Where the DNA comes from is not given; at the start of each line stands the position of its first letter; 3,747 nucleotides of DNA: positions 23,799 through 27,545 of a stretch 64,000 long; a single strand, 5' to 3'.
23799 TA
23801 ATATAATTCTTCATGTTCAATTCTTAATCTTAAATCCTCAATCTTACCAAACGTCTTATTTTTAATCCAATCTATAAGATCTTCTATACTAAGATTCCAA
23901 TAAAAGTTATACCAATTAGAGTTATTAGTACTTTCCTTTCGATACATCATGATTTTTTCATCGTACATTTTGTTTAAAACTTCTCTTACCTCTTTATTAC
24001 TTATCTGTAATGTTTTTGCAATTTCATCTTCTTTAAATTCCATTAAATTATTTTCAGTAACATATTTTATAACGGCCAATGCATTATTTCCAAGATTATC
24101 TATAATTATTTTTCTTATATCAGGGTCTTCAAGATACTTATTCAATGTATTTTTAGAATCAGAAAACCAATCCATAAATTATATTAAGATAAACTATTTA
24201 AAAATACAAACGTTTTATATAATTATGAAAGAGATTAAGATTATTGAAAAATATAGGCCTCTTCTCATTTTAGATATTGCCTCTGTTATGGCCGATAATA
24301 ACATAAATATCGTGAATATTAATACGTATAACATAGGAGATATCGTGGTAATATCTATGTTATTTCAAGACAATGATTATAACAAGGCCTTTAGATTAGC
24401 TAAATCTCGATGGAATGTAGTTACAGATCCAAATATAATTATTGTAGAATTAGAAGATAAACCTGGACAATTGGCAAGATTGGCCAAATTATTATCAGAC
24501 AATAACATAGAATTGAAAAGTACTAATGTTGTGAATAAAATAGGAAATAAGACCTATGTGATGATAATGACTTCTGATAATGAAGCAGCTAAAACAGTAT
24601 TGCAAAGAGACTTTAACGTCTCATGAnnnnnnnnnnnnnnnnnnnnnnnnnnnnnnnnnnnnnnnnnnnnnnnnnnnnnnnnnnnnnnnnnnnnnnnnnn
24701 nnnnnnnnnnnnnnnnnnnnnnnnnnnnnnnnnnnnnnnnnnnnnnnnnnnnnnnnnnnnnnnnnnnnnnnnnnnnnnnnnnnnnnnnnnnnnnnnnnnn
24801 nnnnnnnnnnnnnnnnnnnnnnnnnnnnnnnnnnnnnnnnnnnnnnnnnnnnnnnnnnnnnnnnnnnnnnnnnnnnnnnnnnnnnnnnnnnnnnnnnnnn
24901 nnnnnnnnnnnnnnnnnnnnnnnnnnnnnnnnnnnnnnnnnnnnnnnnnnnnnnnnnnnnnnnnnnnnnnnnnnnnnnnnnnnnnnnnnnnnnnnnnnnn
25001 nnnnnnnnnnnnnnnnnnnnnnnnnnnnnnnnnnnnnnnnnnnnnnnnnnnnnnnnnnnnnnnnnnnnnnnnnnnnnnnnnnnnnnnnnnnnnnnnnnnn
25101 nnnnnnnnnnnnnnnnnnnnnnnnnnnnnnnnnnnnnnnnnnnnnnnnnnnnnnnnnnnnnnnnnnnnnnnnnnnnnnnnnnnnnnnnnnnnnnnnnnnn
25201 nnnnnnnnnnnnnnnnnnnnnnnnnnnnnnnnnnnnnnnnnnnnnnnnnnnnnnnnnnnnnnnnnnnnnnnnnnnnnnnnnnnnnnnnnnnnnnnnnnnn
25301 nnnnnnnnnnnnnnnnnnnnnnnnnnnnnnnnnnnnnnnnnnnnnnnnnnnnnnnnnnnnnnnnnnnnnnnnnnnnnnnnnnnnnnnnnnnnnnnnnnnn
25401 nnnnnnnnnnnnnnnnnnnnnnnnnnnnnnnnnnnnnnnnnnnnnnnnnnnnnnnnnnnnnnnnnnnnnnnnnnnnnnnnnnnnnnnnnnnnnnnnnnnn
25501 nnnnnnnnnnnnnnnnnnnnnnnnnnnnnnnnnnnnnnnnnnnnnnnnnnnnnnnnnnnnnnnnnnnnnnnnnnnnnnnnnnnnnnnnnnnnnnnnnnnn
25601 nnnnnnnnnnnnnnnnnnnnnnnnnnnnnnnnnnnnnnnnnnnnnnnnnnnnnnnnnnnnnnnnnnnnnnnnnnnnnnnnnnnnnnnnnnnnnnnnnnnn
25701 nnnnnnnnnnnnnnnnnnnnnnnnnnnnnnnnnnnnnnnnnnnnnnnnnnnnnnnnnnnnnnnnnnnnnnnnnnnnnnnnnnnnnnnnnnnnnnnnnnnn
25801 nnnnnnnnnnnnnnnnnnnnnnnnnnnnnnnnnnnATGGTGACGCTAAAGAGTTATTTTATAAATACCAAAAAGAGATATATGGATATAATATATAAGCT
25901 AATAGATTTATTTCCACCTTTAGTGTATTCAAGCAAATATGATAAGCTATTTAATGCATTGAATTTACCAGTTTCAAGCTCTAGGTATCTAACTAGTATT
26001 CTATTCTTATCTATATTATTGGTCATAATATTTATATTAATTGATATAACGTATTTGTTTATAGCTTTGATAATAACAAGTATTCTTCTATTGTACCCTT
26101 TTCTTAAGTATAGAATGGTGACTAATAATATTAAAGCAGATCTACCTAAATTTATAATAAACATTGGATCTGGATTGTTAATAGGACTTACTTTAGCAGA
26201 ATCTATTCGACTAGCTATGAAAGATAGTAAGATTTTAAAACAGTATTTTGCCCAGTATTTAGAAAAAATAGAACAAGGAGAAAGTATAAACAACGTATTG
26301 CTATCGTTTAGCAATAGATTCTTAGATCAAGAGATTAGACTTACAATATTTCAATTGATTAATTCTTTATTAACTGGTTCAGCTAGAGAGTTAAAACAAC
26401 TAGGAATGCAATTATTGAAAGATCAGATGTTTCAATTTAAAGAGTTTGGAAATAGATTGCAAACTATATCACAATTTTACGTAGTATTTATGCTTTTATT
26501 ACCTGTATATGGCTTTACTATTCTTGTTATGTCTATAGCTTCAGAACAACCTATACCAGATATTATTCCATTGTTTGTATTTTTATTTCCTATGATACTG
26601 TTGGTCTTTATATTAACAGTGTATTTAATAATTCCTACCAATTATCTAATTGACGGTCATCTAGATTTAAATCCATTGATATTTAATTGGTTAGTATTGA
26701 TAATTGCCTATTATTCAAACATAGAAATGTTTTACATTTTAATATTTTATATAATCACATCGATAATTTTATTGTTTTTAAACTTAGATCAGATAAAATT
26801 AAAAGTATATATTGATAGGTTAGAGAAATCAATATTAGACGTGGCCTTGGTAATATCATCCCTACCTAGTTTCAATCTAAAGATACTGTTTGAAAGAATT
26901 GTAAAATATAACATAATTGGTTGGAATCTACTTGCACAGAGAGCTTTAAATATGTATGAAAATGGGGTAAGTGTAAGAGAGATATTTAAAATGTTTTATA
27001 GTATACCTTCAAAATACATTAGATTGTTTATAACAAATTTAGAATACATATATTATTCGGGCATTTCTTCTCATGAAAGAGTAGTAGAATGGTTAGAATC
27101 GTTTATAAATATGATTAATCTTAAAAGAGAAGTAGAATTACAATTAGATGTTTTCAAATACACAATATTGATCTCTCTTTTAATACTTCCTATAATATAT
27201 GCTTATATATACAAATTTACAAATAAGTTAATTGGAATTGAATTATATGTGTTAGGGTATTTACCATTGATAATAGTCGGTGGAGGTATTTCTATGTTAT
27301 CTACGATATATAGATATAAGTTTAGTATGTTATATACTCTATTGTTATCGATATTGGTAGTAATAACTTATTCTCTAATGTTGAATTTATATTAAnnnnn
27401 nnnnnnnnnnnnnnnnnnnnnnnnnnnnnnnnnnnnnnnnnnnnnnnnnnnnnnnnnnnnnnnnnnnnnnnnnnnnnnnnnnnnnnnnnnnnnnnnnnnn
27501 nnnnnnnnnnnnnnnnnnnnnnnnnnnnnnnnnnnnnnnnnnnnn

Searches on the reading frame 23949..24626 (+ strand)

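Call 11: search_protein_families(library=pfam, proteins=[window:23949-24626:+])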
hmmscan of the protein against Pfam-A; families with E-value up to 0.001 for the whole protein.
window:23949-24626:+ (225 aa): 5 families
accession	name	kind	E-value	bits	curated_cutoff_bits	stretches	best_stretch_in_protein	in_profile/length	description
PF01842.31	ACT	-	2.9e-11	43.3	27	1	163-195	2-34/66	ACT domain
PF13840.12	ACT_7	-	7.6e-06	26.1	27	0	170-219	19-64/65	ACT domain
PF13291.12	ACT_4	-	1.2e-05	26.3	27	0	165-205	10-50/80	ACT domain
PF22629.2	ACT_AHAS_ss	-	3.5e-05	24.3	27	0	166-219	3-57/67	AHAS small subunit-like ACT domain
PF13740.12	ACT_6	-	6.1e-05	23.3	23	0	103-142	12-51/76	ACT domain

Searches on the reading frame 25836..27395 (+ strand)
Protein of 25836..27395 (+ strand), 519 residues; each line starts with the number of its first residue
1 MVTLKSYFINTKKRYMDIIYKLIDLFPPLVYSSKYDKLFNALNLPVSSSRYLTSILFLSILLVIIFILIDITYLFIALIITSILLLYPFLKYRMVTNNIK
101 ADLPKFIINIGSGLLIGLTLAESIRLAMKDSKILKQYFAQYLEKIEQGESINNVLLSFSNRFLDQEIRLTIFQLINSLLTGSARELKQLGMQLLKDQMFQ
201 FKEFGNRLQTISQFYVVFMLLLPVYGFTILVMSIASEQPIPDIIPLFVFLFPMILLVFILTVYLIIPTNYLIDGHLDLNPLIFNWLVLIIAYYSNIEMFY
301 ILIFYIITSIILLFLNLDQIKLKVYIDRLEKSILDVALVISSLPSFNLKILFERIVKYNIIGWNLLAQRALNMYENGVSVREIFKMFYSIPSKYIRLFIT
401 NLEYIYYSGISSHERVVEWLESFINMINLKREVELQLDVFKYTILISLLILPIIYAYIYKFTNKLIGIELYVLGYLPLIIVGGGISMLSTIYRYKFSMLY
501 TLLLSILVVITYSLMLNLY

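Call 11: search_protein_families(library=pfam, proteins=[window:25836-27395:+])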
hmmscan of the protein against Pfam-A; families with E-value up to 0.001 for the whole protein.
window:25836-27395:+ (519 aa): 0 families

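Call 17: find_encoding_contigs(protein=window:25836-27395:+, flank=10000, max_places=10)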
Protein window:25836-27395:+ (519 aa): no gene with exactly this product is on record in the collection.

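Call 18: find_homologous_proteins(query=window:25836-27395:+)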
Query window:25836-27395:+ (519 aa): 5 proteins with E <= 0.001 among 8000 candidates.
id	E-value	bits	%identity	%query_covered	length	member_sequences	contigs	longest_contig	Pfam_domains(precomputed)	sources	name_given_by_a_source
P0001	0.0e+0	1021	100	97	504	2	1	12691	-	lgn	-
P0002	5.9e-222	756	71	97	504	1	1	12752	-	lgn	-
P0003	4.1e-163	562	53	96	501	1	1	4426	PF00482.29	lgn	-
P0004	3.4e-146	506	49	96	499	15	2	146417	-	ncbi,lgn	ncbi:MAG: hypothetical protein QXU27_01285 [Candidatus Anstonellales archaeon]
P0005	1.2e-140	488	47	95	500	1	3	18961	PF00482.29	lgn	-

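Call 19: find_encoding_contigs(protein=P0001, flank=10000)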
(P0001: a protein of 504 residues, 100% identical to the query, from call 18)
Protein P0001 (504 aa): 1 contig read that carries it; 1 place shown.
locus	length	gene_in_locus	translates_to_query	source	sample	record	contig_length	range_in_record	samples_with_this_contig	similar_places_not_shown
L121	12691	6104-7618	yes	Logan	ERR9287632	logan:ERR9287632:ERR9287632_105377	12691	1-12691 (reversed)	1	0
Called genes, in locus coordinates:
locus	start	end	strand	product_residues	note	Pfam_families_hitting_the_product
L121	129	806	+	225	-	PF01255:Prenyltransf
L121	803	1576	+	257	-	PF05670:NFACT-R_1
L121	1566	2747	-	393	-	PF01909:NTP_transf_2 (weak), PF09249:tRNA_NucTransf2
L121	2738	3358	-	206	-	PF00970:FAD_binding_6 (weak), PF00175:NAD_binding_1 (weak)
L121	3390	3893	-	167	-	PF02002:TFIIE_alpha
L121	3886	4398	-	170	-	PF02002:TFIIE_alpha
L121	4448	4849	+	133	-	PF13291:ACT_4 (faint), PF22629:ACT_AHAS_ss (faint), PF13840:ACT_7 (faint), PF01842:ACT (weak)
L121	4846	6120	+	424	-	PF00437:T2SSE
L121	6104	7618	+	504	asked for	-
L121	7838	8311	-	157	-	-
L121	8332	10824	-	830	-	PF00317:Ribonuc_red_lgN, PF02867:Ribonuc_red_lgC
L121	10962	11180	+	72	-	-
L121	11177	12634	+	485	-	-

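Call 20: find_encoding_contigs(protein=P0002, flank=10000)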
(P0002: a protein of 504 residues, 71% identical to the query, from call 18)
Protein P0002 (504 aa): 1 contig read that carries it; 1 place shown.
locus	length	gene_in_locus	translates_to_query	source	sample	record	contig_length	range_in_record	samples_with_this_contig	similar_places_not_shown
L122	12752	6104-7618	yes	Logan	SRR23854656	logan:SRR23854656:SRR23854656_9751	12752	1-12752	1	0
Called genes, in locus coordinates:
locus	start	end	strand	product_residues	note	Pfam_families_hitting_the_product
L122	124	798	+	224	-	PF01255:Prenyltransf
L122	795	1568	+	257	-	PF05670:NFACT-R_1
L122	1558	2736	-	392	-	PF01909:NTP_transf_2 (weak), PF09249:tRNA_NucTransf2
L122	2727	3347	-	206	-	PF00970:FAD_binding_6 (weak), PF00175:NAD_binding_1 (weak)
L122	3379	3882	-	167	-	PF02002:TFIIE_alpha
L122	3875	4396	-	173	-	PF02002:TFIIE_alpha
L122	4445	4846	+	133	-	PF13291:ACT_4 (faint), PF22629:ACT_AHAS_ss (faint), PF13840:ACT_7 (faint), PF01842:ACT (weak)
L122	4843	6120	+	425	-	PF00437:T2SSE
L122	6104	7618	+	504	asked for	-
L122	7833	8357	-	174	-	-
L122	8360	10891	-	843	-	PF00317:Ribonuc_red_lgN, PF02867:Ribonuc_red_lgC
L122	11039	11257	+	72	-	-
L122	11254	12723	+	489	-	-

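Call 21: find_encoding_contigs(protein=P0003, flank=10000)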
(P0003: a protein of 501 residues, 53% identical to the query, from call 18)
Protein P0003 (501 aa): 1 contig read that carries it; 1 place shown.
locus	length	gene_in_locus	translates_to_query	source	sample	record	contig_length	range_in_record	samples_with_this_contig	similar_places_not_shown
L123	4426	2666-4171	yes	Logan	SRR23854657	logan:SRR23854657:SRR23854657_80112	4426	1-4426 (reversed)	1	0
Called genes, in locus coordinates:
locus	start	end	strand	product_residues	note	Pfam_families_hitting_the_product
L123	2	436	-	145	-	?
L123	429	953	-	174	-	PF02002:TFIIE_alpha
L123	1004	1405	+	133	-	PF22629:ACT_AHAS_ss (faint), PF01842:ACT (weak)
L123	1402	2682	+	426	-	PF00437:T2SSE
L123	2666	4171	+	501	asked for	PF00482:T2SSF (weak)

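Call 22: find_encoding_contigs(protein=P0004, flank=10000)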
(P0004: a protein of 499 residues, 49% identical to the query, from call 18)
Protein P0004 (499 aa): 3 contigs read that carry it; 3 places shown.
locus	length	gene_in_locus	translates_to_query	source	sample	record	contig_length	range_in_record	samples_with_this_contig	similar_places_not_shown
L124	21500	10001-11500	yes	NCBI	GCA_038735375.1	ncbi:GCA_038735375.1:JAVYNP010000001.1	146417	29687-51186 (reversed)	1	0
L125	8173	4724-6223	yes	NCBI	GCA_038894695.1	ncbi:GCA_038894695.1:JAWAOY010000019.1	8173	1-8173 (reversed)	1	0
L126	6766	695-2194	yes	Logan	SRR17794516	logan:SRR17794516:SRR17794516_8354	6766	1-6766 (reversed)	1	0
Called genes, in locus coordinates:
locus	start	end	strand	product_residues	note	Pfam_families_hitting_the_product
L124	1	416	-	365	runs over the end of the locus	PF13439:Glyco_transf_4, PF20706:GT4-conflict (weak), PF00534:Glycos_transf_1, PF13692:Glyco_trans_1_4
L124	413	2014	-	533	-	PF13522:GATase_6 (weak), PF01380:SIS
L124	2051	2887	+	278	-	PF03851:UvdE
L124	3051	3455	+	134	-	-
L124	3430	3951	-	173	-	PF01994:Trm56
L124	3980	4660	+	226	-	PF01255:Prenyltransf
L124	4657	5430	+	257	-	PF05670:NFACT-R_1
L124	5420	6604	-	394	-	PF01909:NTP_transf_2 (weak), PF09249:tRNA_NucTransf2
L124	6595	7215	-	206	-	PF00970:FAD_binding_6 (weak), PF00175:NAD_binding_1 (weak)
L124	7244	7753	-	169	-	PF02002:TFIIE_alpha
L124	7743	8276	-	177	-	PF02002:TFIIE_alpha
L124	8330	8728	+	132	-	PF13840:ACT_7 (faint), PF22468:ACT_9 (faint), PF01842:ACT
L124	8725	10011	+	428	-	PF00437:T2SSE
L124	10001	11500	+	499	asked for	-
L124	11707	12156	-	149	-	-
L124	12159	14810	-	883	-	PF00317:Ribonuc_red_lgN, PF02867:Ribonuc_red_lgC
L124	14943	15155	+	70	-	-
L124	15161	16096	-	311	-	-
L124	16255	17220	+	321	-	PF13462:Thioredoxin_4, PF01323:DSBA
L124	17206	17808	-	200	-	PF00881:Nitroreductase, PF14512:TM1586_NiRdase (weak)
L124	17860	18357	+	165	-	-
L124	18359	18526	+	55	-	-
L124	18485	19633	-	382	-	PF01409:tRNA-synt_2d (faint), PF13393:tRNA-synt_His, PF03129:HGTP_anticodon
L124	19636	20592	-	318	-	-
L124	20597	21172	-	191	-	PF00352:TBP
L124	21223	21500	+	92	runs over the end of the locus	PF01157:Ribosomal_L21e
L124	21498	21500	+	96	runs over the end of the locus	-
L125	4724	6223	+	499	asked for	-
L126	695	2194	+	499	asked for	-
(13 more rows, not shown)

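Call 23: find_encoding_contigs(protein=P0005, flank=10000)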
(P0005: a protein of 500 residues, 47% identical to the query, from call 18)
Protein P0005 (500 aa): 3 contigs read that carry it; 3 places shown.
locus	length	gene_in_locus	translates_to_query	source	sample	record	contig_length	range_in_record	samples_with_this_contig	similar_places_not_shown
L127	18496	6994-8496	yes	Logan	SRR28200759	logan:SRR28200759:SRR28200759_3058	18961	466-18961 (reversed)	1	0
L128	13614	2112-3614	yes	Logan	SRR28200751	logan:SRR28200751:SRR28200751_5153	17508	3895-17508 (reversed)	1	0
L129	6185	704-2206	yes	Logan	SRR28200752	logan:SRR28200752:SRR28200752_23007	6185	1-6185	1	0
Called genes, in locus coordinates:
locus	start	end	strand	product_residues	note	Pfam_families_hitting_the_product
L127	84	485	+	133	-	-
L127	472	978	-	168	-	PF01994:Trm56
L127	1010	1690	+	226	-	PF01255:Prenyltransf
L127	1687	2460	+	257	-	PF05670:NFACT-R_1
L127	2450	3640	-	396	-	PF01909:NTP_transf_2 (weak), PF09249:tRNA_NucTransf2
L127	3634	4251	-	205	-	PF00970:FAD_binding_6 (weak), PF00175:NAD_binding_1 (weak)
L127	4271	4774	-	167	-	PF02002:TFIIE_alpha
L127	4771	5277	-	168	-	PF02002:TFIIE_alpha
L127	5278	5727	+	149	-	PF13291:ACT_4 (faint), PF01842:ACT (faint)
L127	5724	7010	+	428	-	PF00437:T2SSE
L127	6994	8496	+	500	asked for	PF00482:T2SSF (faint)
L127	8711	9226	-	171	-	-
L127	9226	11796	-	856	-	PF00317:Ribonuc_red_lgN, PF02867:Ribonuc_red_lgC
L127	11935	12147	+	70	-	-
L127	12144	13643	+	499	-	-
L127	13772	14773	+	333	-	PF13462:Thioredoxin_4, PF13098:Thioredoxin_2 (faint), PF01323:DSBA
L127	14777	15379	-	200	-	PF00881:Nitroreductase, PF14512:TM1586_NiRdase (faint)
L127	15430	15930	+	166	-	-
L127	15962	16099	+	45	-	-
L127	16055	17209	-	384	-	PF01409:tRNA-synt_2d (weak), PF13393:tRNA-synt_His, PF00587:tRNA-synt_2b (weak), PF13393:tRNA-synt_His, PF03129:HGTP_anticodon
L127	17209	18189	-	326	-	-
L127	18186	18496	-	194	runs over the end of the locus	PF00352:TBP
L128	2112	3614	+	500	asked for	PF00482:T2SSF (faint)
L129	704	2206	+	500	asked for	PF00482:T2SSF (faint)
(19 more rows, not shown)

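Call 56: search_protein_families(library=pfam, proteins=[L124:11707-12156:-, L127:8711-9226:-], max_evalue=1)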
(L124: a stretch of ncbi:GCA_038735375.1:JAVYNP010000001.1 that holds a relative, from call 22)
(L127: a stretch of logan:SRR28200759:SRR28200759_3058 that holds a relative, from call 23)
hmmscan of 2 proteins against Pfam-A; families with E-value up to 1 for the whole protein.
L124:11707-12156:- (149 aa): 0 families

L127:8711-9226:- (171 aa): 1 family
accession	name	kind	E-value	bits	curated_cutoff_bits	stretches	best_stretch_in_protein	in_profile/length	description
PF23812.1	Phage_TAC_18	-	0.099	13.2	27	1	51-75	44-68/79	Phage tail assembly chaperone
